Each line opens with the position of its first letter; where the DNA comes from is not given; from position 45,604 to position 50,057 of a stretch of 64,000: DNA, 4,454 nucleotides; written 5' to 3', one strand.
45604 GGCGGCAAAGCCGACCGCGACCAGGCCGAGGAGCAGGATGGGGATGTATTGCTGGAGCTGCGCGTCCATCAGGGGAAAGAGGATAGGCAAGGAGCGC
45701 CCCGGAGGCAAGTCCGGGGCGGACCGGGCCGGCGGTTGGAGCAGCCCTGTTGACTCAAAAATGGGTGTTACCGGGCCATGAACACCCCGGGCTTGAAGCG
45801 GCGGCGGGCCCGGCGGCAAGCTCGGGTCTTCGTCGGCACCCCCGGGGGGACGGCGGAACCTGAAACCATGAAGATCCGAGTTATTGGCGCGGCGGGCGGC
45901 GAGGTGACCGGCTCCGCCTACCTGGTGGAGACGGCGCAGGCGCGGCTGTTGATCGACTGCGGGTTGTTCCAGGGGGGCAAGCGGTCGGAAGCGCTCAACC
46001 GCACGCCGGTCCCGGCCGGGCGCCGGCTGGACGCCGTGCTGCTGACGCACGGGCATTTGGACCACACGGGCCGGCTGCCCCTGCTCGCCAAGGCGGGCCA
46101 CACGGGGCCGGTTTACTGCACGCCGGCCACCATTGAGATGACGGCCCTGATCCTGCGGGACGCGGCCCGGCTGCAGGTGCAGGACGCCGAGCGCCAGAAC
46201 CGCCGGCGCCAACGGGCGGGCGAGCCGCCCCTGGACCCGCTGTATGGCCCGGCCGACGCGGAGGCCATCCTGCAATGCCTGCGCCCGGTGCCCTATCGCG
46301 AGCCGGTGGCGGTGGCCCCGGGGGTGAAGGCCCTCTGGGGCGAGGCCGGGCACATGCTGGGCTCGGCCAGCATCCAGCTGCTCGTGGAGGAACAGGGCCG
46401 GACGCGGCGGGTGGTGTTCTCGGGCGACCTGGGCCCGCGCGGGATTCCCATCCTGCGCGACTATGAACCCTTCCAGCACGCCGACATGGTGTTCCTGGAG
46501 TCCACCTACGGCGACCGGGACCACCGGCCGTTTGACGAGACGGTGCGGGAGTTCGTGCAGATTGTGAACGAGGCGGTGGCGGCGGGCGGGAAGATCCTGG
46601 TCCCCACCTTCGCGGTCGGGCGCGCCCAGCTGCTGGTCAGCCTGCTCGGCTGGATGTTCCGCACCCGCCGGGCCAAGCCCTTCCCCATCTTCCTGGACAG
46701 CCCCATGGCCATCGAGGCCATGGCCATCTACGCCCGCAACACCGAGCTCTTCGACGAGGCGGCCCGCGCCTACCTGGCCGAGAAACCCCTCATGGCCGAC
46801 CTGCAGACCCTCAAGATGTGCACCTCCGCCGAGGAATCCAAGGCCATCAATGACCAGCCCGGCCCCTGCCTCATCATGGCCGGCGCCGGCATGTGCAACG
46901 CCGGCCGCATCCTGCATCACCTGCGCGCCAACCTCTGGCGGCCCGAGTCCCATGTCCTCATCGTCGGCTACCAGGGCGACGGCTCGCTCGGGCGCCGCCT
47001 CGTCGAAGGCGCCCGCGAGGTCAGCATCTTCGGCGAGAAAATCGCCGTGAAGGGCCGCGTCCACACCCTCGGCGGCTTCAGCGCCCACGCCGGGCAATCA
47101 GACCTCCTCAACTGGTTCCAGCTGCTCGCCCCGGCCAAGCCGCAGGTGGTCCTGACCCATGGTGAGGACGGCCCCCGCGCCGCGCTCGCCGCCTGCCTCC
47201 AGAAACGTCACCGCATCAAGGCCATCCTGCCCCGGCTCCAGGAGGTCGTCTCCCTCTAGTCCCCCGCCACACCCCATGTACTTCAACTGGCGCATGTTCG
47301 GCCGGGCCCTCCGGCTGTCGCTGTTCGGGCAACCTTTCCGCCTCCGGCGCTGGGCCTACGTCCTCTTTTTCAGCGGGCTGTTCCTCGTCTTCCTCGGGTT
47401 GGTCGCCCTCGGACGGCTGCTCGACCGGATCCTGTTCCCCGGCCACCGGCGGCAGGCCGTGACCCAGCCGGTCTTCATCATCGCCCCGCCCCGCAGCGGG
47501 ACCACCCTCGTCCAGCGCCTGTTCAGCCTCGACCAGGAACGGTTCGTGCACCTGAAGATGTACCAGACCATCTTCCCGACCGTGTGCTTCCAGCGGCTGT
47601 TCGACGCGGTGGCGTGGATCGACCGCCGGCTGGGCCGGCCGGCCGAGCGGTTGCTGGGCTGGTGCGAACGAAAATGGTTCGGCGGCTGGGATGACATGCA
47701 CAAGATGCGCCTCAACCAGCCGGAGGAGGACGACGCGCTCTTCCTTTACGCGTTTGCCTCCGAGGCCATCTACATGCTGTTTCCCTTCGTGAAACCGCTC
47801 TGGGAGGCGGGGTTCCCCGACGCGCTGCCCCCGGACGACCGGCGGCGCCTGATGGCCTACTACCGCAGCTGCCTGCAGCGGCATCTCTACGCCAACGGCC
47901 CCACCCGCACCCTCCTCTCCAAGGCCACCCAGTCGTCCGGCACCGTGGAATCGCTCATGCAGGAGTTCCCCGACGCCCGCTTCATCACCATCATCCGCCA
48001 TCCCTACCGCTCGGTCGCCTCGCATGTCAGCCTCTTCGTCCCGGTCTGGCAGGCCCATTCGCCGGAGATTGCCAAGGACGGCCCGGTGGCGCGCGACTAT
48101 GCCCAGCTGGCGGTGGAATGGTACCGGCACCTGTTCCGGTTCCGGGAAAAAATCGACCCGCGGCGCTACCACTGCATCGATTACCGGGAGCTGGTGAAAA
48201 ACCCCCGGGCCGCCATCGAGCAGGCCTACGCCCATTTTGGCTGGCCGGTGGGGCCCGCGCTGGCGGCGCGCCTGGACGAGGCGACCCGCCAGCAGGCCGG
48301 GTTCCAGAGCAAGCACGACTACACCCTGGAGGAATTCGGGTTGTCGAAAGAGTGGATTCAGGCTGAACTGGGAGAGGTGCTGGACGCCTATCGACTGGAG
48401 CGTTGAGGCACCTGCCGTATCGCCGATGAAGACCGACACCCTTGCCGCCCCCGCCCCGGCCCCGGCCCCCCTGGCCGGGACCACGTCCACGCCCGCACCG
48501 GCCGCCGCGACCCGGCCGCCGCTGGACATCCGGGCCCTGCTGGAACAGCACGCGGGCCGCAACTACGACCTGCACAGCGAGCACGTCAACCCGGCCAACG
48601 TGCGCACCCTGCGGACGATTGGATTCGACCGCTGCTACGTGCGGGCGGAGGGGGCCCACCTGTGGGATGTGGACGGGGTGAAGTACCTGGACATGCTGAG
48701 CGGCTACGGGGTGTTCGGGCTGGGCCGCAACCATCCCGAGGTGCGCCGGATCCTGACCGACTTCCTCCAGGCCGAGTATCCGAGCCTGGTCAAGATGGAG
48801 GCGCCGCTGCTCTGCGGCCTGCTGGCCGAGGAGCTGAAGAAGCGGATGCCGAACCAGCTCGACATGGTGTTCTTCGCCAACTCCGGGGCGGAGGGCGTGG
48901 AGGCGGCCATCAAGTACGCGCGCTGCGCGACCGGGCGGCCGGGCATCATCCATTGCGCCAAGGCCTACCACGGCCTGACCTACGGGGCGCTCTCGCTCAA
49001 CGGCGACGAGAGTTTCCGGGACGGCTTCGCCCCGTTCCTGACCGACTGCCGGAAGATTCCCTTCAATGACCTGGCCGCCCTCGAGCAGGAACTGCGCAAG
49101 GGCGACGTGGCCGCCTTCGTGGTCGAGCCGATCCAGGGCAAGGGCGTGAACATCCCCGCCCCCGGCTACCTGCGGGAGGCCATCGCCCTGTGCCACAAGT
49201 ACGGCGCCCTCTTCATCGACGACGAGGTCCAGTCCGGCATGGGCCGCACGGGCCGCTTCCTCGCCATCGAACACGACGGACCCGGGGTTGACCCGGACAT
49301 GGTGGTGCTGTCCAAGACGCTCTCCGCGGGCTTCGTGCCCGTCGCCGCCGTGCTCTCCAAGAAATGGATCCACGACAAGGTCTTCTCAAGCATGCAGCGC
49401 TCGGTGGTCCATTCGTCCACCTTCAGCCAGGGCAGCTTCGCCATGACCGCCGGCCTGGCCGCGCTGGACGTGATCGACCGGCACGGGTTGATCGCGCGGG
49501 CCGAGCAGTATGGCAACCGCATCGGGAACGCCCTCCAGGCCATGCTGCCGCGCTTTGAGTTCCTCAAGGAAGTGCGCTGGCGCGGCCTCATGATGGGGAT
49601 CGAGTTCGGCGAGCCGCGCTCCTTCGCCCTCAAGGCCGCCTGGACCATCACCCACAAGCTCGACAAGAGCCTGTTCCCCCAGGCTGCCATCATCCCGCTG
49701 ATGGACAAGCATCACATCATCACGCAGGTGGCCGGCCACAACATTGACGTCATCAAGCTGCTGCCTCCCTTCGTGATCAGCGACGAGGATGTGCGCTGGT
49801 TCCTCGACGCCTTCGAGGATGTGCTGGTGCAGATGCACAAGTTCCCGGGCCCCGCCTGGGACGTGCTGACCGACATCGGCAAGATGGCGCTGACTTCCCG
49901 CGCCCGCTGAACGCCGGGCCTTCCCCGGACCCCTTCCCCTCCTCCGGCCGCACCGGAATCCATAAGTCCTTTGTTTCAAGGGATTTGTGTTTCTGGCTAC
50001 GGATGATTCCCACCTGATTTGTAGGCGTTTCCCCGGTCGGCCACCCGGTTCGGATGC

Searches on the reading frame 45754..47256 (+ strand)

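Call 14: search_protein_families(library=pfam, proteins=[window:45754-47256:+], max_evalue=0.001)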
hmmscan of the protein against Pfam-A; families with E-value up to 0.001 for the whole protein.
window:45754-47256:+ (501 aa): 5 families
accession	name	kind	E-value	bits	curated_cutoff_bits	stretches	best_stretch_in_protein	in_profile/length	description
PF10996.14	Beta-Casp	-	2.7e-34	118.7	27.7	1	291-416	1-120/120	Beta-Casp domain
PF00753.33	Lactamase_B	-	1.4e-16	61.4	22.7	1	49-265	2-175/196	Metallo-beta-lactamase superfamily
PF07521.17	RMMBL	-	6e-14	52.2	21.6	1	430-493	2-63/63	Zn-dependent metallo-hydrolase RNA specificity domain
PF12706.13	Lactamase_B_2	-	1.9e-12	47.7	27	1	64-130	2-70/200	Beta-lactamase superfamily domain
PF16661.11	Lactamase_B_6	-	5.5e-06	26.3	27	1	57-204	1-144/193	Metallo-beta-lactamase superfamily domain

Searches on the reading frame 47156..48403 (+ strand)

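Call 14: search_protein_families(library=pfam, proteins=[window:47156-48403:+], max_evalue=0.001)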
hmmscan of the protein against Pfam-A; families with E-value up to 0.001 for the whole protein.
window:47156-48403:+ (416 aa): 2 families
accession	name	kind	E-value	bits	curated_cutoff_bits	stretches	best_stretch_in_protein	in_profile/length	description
PF13469.12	Sulfotransfer_3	-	4.1e-26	93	27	1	105-365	1-214/216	Sulfotransferase family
PF00685.33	Sulfotransfer_1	-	2e-08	34.4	22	1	105-366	3-184/255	Sulfotransferase domain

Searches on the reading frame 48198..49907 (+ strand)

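Call 14: search_protein_families(library=pfam, proteins=[window:48198-49907:+], max_evalue=0.001)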
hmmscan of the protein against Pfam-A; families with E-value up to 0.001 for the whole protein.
window:48198-49907:+ (570 aa): 1 family
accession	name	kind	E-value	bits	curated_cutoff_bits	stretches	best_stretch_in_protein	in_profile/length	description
PF00202.27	Aminotran_3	-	2e-84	284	30.5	1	145-543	11-403/403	Aminotransferase class-III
